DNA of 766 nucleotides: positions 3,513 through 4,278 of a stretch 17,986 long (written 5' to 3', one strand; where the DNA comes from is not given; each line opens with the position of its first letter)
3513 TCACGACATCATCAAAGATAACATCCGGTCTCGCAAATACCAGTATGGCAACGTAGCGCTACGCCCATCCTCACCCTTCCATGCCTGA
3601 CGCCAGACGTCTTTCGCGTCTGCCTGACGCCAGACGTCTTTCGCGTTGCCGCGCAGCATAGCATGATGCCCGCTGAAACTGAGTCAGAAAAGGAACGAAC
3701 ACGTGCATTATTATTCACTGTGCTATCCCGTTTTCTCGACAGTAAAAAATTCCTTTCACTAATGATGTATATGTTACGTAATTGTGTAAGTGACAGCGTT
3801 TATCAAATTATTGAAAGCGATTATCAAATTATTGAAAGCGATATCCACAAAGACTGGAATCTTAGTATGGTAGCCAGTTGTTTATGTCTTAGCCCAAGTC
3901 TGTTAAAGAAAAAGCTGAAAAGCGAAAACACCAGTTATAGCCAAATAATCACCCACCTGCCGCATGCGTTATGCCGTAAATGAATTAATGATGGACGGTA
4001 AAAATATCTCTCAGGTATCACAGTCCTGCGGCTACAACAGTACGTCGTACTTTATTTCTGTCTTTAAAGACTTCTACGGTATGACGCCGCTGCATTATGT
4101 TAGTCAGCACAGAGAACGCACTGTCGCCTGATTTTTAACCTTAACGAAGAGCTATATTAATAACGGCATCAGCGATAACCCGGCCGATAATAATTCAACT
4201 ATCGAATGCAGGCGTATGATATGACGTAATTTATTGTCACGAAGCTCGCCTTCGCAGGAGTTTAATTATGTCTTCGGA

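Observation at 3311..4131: adiY broken by the same duplication signature plus two frameshifts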

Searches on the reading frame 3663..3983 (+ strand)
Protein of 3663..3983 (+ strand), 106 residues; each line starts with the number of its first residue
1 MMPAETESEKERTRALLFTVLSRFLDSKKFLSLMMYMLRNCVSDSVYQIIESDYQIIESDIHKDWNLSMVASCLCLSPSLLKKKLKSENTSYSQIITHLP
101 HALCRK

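Call 14: find_encoding_contigs(protein=window:3663-3983:+, flank=10000, max_places=10)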
Protein window:3663-3983:+ (106 aa): 1 contig read that carries it; 1 place shown.
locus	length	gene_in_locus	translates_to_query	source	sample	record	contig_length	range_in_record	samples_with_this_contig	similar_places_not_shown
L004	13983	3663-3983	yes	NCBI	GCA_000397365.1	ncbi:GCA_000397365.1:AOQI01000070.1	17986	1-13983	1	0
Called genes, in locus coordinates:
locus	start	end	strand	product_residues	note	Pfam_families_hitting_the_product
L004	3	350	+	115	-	?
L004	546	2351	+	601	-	PF03709:OKR_DC_1_N, PF01276:OKR_DC_1, PF00282:Pyridoxal_deC (weak)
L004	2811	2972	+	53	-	PF03711:OKR_DC_1_C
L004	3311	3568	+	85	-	-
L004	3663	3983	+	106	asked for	PF00165:HTH_AraC (weak)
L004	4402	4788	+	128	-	PF13520:AA_permease_2, PF00324:AA_permease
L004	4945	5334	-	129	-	PF08765:Mor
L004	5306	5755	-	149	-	PF06252:GemA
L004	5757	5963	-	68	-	-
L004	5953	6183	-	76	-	-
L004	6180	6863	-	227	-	PF10979:DUF2786, PF23771:DUF7168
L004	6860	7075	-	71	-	-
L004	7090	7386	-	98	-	-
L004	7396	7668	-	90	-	-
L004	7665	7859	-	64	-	-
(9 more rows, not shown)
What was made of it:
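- The window is the complete contig AOQI01000070.1 of draft GCA_000397365.1 (call 14).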

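Call 58: search_protein_families(library=ncbifam, proteins=[window:3663-3980:+], max_evalue=0.001)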
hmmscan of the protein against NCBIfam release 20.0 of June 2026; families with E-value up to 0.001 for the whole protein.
window:3663-3980:+ (106 aa): 5 families
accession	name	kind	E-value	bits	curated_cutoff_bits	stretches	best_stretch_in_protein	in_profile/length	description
NF007432.1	PRK09978.1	equivalog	4.4e-19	68.7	500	1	9-98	110-192/274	DNA-binding transcriptional regulator GadX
NF007407.0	PRK09940.1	equivalog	2.8e-10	40.2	348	1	10-97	104-183/253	transcriptional regulator YdeO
NF011733.0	PRK15186.1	equivalog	3.3e-09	36.5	403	1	14-95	154-228/291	AraC family transcriptional regulator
NF011732.0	PRK15185.1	equivalog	8e-08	31.9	354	1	9-96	175-254/309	transcriptional regulator HilD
NF011618.0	PRK15044.1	equivalog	1.1e-05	24.9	423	1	51-96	195-240/295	invasion transcriptional regulator HilC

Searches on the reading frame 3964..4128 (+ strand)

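Call 58: search_protein_families(library=ncbifam, proteins=[window:3964-4128:+], max_evalue=0.001)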
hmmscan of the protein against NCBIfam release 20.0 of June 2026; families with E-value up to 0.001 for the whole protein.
window:3964-4128:+ (55 aa): 13 families
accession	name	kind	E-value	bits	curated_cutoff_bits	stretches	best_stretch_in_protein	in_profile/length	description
NF007432.1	PRK09978.1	equivalog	1.2e-12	47.6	500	1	1-51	195-245/274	DNA-binding transcriptional regulator GadX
NF011618.0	PRK15044.1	equivalog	8.1e-10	38.5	423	1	1-46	245-290/295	invasion transcriptional regulator HilC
NF011732.0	PRK15185.1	equivalog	1.1e-07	31.5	354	1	3-46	261-304/309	transcriptional regulator HilD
NF047788.1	TransRegPocR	equivalog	1.6e-06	27.7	500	1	4-52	246-294/296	transcriptional regulator PocR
NF011733.0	PRK15186.1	equivalog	2.4e-06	27.1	403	1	7-47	240-280/291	AraC family transcriptional regulator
NF007407.0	PRK09940.1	equivalog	4e-06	26.6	348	1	1-48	187-233/253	transcriptional regulator YdeO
TIGR04094.1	adjacent_YSIRK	equivalog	1.5e-05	24.1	200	1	8-45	345-382/383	YSIRK-targeted surface antigen transcriptional regulator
NF010026.0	PRK13501.1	equivalog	4.7e-05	22.7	363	1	11-51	240-280/290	HTH-type transcriptional activator RhaR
NF010025.2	PRK13500.1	equivalog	0.00011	21.9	525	1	13-51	242-280/282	HTH-type transcriptional activator RhaR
NF007860.0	PRK10572.1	equivalog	0.00019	20.4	208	1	8-51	244-287/292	arabinose operon transcriptional regulator AraC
NF052534.1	RzbtTranRegRhrA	equivalog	0.00022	20.6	500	1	12-44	274-306/312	rhizobactin biosynthesis transcriptional regulator RhrA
NF007633.0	PRK10296.1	equivalog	0.00045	19.8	264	1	2-48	228-274/280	transcriptional regulator ChbR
NF007693.0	PRK10371.1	equivalog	0.00045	19.5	253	1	12-52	263-305/309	transcriptional regulator MelR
